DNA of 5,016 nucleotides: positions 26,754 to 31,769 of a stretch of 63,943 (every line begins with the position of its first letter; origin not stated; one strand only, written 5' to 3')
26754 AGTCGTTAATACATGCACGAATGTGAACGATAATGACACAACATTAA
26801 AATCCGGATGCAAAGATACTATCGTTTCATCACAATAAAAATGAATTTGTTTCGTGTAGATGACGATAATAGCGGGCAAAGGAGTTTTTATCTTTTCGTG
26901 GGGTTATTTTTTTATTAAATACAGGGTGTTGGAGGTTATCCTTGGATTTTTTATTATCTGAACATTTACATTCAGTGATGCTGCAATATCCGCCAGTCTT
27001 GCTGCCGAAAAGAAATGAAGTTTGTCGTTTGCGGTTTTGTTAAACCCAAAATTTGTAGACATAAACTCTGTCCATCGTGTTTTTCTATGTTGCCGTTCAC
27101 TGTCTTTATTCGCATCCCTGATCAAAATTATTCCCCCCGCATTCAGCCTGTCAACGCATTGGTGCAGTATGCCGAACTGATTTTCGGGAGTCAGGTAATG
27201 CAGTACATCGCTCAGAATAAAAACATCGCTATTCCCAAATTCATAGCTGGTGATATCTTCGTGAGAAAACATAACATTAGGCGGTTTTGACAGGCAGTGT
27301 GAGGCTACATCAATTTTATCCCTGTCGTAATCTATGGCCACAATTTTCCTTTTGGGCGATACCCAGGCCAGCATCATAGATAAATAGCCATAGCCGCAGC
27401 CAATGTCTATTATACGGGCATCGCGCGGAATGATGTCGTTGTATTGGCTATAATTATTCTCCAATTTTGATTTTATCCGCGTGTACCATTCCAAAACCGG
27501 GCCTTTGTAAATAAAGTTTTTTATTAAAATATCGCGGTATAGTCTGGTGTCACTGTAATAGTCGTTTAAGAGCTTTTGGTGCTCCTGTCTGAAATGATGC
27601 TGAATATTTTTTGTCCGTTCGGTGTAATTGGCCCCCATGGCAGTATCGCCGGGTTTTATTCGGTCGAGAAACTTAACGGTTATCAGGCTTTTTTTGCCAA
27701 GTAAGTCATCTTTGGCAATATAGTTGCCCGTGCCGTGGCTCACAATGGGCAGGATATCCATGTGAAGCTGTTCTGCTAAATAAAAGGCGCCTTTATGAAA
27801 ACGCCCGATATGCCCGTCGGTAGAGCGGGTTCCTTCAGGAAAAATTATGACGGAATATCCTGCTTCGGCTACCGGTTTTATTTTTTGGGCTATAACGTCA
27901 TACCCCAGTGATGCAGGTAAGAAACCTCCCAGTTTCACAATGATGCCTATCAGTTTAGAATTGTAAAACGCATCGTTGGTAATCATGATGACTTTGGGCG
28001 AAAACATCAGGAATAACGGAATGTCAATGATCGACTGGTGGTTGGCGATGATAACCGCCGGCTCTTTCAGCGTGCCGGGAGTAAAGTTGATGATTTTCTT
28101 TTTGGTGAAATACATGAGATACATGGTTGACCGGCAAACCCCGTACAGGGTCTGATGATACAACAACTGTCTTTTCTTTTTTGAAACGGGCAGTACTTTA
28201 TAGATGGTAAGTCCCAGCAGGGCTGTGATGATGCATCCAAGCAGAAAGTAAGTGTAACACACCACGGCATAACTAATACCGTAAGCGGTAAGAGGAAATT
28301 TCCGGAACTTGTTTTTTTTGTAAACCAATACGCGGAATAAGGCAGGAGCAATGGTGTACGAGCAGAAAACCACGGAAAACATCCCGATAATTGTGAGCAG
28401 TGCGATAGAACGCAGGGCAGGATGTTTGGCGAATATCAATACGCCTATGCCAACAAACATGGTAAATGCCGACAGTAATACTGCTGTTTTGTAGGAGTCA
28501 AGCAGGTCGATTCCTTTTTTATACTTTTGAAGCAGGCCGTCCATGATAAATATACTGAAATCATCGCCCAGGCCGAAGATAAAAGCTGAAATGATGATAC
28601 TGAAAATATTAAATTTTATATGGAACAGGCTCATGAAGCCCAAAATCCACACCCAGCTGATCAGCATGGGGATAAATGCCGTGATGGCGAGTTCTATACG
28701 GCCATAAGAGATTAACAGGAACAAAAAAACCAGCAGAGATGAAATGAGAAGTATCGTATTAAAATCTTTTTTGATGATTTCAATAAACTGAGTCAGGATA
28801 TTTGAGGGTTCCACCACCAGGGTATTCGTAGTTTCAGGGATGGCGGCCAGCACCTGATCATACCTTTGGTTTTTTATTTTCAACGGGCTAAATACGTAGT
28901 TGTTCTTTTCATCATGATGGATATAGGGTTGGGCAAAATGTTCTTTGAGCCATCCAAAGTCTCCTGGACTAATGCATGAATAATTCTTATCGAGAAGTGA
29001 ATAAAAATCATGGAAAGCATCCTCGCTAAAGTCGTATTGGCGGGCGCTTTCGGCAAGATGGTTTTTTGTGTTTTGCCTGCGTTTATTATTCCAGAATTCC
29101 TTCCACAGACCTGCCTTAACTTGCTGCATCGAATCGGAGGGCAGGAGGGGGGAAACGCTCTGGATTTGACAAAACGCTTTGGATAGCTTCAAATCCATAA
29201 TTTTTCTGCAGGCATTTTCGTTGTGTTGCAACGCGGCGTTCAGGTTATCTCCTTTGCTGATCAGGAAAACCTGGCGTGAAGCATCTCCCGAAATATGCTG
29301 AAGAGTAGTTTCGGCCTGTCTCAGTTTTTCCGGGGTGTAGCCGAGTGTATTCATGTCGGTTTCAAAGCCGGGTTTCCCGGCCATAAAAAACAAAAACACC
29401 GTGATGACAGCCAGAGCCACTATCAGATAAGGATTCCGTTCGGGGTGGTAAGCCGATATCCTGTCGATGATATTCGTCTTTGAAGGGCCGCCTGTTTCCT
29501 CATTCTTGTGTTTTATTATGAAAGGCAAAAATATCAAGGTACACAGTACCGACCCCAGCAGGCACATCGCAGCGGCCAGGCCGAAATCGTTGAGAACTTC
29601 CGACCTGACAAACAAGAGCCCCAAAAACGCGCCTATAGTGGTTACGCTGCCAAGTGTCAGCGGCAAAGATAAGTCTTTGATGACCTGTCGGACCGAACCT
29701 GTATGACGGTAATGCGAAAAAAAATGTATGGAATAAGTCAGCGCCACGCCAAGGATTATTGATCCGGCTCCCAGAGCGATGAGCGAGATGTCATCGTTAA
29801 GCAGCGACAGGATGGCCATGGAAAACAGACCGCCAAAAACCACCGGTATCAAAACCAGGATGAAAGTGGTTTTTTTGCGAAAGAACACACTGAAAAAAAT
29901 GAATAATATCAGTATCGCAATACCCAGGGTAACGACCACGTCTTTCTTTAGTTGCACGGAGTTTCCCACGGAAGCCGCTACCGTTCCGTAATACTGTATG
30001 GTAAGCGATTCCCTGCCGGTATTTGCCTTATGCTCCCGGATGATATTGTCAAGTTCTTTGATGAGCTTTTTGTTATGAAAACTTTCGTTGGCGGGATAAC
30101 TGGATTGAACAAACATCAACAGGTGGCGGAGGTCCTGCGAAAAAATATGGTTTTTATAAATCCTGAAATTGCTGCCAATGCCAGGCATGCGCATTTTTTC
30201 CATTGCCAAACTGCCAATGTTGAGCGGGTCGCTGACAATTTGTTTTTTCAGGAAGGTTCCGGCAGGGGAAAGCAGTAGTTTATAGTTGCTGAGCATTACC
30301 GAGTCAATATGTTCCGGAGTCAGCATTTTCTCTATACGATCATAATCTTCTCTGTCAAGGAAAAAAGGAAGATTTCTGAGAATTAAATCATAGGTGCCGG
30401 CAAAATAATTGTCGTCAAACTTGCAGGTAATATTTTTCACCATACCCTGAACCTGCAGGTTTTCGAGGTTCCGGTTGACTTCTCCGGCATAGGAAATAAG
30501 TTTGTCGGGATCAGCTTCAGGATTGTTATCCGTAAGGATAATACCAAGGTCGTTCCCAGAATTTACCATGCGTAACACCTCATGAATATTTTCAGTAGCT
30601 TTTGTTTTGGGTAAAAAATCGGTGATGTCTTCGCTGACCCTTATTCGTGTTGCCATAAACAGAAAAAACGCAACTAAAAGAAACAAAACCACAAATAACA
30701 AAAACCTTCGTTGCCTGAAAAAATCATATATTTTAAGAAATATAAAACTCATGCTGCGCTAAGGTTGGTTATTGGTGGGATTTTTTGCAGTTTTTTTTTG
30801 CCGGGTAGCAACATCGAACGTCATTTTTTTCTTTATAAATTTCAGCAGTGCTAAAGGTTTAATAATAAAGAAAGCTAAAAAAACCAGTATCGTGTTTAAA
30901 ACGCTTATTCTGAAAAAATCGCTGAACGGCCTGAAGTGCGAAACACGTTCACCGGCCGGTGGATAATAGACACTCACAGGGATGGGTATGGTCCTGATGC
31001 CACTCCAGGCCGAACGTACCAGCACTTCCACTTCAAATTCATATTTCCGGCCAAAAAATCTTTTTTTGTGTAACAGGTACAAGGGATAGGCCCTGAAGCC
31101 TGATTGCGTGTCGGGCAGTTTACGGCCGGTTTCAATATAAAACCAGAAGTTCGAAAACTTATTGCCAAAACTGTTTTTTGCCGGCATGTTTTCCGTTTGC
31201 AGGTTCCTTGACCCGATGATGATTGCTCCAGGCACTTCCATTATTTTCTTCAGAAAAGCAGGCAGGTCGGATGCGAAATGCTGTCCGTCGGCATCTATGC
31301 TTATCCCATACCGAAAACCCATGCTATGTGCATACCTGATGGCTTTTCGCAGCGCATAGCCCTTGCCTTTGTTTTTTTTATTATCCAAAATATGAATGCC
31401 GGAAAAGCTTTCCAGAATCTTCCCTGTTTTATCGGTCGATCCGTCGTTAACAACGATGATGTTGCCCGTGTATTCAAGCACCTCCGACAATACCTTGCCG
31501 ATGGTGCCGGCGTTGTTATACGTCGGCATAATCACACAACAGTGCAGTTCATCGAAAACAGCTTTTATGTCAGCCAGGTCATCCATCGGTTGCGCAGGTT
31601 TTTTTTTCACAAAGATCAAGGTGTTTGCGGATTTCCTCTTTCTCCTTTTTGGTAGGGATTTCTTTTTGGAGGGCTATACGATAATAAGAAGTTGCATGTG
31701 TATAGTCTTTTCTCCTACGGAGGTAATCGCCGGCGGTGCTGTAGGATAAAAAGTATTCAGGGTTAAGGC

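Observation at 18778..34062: Twelve-gene single-strand biosynthetic block: a radical-SAM/KASIII core joined to an aryl-polyene/flexirubin-style tailoring and export set, with no ACP or KS/CLF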

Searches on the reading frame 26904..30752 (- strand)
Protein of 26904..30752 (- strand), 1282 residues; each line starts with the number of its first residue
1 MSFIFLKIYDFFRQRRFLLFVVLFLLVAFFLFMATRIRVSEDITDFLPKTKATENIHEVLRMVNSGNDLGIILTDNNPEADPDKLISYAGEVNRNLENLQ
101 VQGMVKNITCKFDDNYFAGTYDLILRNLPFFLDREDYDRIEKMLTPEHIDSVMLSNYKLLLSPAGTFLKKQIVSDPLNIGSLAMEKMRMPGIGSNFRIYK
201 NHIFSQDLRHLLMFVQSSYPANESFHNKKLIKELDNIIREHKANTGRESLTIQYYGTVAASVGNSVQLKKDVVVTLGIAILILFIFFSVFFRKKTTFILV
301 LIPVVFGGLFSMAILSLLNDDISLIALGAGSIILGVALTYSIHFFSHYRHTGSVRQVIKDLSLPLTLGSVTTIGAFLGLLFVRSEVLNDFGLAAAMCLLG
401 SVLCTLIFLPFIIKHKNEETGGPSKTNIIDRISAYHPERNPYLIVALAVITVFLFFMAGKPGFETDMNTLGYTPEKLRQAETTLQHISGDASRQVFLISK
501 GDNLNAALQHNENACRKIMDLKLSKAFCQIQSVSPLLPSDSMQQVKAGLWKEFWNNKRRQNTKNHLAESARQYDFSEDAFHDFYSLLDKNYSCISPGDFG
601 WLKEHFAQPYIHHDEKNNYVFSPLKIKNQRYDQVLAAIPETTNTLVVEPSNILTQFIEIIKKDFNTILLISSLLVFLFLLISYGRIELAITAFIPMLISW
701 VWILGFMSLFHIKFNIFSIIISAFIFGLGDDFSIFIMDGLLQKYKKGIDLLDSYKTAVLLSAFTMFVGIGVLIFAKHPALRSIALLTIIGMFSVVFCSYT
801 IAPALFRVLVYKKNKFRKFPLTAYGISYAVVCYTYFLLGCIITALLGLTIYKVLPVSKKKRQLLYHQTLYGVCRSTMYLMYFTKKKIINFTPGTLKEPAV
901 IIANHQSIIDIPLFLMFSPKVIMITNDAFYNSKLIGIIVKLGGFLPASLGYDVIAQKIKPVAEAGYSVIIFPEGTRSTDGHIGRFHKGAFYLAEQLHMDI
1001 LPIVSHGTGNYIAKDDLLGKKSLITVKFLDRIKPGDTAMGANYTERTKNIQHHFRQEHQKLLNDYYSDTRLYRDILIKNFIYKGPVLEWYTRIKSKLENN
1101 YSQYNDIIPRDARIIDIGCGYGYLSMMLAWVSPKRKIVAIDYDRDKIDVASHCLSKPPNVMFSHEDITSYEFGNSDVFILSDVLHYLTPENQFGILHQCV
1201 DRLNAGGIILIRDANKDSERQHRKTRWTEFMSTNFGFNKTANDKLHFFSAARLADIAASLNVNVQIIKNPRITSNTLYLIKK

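Call 3: search_protein_families(library=pfam, proteins=[window:26904-30752:-], max_evalue=0.01)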
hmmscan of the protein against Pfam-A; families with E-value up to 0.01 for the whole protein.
window:26904-30752:- (1282 aa): 16 families
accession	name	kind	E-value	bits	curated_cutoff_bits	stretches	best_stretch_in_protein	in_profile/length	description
PF03176.21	MMPL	-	2.1e-21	76.7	20.5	2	636-808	112-301/333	MMPL family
PF01553.26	Acyltransferase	-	2.4e-18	66.7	23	1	896-1004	13-130/132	Acyltransferase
PF13649.12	Methyltransf_25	-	1.7e-11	45.1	27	1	1114-1207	1-97/97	Methyltransferase domain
PF13847.12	Methyltransf_31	-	9.9e-11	42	27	1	1111-1221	4-119/145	Methyltransferase domain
PF13489.12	Methyltransf_23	-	2.3e-10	40.9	27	1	1102-1263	14-160/164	Methyltransferase domain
PF08242.18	Methyltransf_12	-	3.6e-09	37.7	30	1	1115-1209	1-98/98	Methyltransferase domain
PF05175.20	MTS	-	2.6e-08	34.1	23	1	1111-1172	32-95/170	Methyltransferase small domain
PF08241.18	Methyltransf_11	-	2.7e-08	34.8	21.2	1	1115-1211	1-95/95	Methyltransferase domain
PF00891.24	Methyltransf_2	-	1e-05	25.4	22.3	1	1113-1224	65-177/210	O-methyltransferase domain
PF01739.24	CheR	-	0.00035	20.5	27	0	1159-1216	119-178/195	CheR methyltransferase, SAM binding domain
PF01728.25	FtsJ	-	0.00076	19.9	24.1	1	1092-1171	4-79/181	FtsJ-like methyltransferase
PF02355.23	SecD_SecF_C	-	0.0021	18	20.5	0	249-406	12-176/189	Protein export membrane protein SecD/SecF, C-terminal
PF00398.26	RrnaAD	-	0.0026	17.3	24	1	1111-1176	31-94/263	Ribosomal RNA adenine dimethylase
PF13679.12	Methyltransf_32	-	0.0029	18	27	1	1111-1152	26-71/143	Methyltransferase domain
PF07021.18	MetW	-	0.0083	16.2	21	0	1102-1184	5-85/193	Methionine biosynthesis protein MetW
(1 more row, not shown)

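Call 7: search_protein_families(library=ncbifam, proteins=[window:26904-30752:-], max_evalue=0.001)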
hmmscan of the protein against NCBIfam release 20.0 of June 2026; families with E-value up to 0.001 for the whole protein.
window:26904-30752:- (1282 aa): 20 families
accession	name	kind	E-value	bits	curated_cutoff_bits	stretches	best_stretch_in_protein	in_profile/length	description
TIGR00921.1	2A067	subfamily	2.2e-34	118.6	351.9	2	650-807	569-732/733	hydrophobe/amphiphile efflux-3 (HAE3) family transporter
TIGR00833.1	actII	subfamily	3.9e-25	88.3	874.7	2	205-502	112-424/910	MMPL family RND transporter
TIGR03480.1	HpnN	hypoth_equivalog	1.4e-24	86.1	751.85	2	633-807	688-857/862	hopanoid biosynthesis associated RND transporter like protein HpnN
TIGR00530.1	AGP_acyltrn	subfamily_domain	1.8e-16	60.1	102.95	1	896-1004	15-128/130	1-acylglycerol-3-phosphate O-acyltransferase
NF045600.2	BstA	equivalog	1.2e-15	56.5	1400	2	199-594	211-612/903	sterol transporter cytoplasmic membrane protein BstA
NF006386.0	PRK08633.1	equivalog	2.1e-11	42.3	1221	1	896-1006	440-552/1147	acyl-[ACP]--phospholipid O-acyltransferase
TIGR01983.1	UbiG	equivalog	6e-10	38.8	102.95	1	1093-1218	33-158/228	bifunctional 2-polyprenyl-6-hydroxyphenol methylase/3-demethylubiquinol 3-O-methyltransferase UbiG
NF043040.1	corrin_prot_MT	hypoth_equivalog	2.8e-09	36.7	180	1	1107-1221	38-157/216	corrinoid protein-associated methyltransferase CpaM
NF052374.1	HopndTporHpnN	equivalog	1.9e-08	32.9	1100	1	658-805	708-853/858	hopanoid transporter HpnN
TIGR00740.1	TIGR00740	equivalog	4.3e-07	29.9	193.3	1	1106-1213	49-161/239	carboxy-S-adenosyl-L-methionine synthase CmoA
NF002463.0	PRK01683.1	equivalog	6.5e-07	29.2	297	1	1112-1229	33-146/258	trans-aconitate 2-methyltransferase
NF010703.0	PRK14103.1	equivalog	1.7e-06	27.6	320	1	1111-1211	30-124/256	trans-aconitate 2-methyltransferase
TIGR02072.1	BioC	equivalog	2e-06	27.8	184.95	1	1110-1212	34-133/244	malonyl-ACP O-methyltransferase BioC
TIGR03533.1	L3_gln_methyl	equivalog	7.8e-06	25.4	229.7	0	1099-1154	111-165/284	50S ribosomal protein L3 N(5)-glutamine methyltransferase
NF000499.2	Erm23S_rRNA_broad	equivalog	9.4e-06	25.2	212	1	1111-1211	24-118/244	23S ribosomal RNA methyltransferase Erm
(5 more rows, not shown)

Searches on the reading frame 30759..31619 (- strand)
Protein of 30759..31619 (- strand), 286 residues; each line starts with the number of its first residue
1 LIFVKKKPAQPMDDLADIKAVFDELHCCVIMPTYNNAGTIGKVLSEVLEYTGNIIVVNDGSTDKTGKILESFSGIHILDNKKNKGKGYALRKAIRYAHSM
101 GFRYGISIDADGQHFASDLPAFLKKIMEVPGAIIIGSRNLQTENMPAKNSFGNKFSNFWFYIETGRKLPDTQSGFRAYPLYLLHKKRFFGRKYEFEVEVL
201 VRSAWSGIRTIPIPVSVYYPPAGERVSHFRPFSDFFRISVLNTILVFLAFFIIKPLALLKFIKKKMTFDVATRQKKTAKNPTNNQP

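Call 3: search_protein_families(library=pfam, proteins=[window:30759-31619:-], max_evalue=0.01)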
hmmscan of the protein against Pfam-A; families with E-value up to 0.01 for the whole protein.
window:30759-31619:- (286 aa): 2 families
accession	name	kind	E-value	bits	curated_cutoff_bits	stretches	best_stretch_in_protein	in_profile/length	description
PF00535.33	Glycos_transf_2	-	5.9e-23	82.1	23.3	1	28-149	1-126/168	Glycosyl transferase family 2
PF13704.12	Glyco_tranf_2_4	-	0.0072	17.2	27.5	0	35-111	2-81/98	Glycosyl transferase family 2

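Call 7: search_protein_families(library=ncbifam, proteins=[window:30759-31619:-], max_evalue=0.001)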
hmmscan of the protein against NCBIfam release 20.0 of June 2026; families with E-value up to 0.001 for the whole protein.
window:30759-31619:- (286 aa): 13 families
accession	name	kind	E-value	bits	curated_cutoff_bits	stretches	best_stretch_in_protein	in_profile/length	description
TIGR04182.1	glyco_TIGR04182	equivalog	4.6e-25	88.6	325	1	27-240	2-212/293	S-layer glycoprotein N-glycosyltransferase AglJ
NF058614.1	PPMAGASynPpgS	equivalog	4e-20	72.2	370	1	29-144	4-119/226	polyprenyl-phospho-N-acetylgalactosaminyl synthase PpgS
NF041391.1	DPhHxTase_Halo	equivalog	8.9e-16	57.5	375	1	31-213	1-179/213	dolichyl-phosphate hexose transferase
TIGR03937.1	PgaC_IcaA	equivalog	3.6e-11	42.7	422.3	1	26-112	46-136/407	poly-beta-1,6-N-acetyl-D-glucosamine synthase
TIGR04283.1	glyco_like_mftF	equivalog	5.8e-07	29.3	182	1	29-98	3-72/221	TIGR04283 family arsenosugar biosynthesis glycosyltransferase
NF041865.1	EpsU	equivalog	1.5e-05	24.2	700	1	24-128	38-149/394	exopolysaccharide biosynthesis GT2 family glycosyltransferase EpsU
NF041875.1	EPS_EpsD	equivalog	1.7e-05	24.4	370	1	29-99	3-80/325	exopolysaccharide biosynthesis glycosyltransferase EpsD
NF010496.0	PRK13915.1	equivalog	5.2e-05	22.5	262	1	11-98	20-116/307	glucosyl-3-phosphoglycerate synthase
NF047683.1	TeichurnBiosyTuaG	equivalog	5.3e-05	23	400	1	27-119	8-104/252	teichuronic acid biosynthesis protein TuaG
TIGR04195.1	S_glycosyl_SunS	equivalog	6.4e-05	22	350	1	24-118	58-146/421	SunS family peptide S-glycosyltransferase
TIGR03469.1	HpnB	hypoth_equivalog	0.00013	21.1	379.25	1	27-127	46-161/386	hopene-associated glycosyltransferase HpnB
NF007482.0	PRK10073.1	equivalog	0.00037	19.6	423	1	27-98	8-85/334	glycosyltransferase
NF038302.1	EPS_HpsE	equivalog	0.00053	19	300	1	27-99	3-87/307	hormogonium polysaccharide biosynthesis glycosyltransferase HpsE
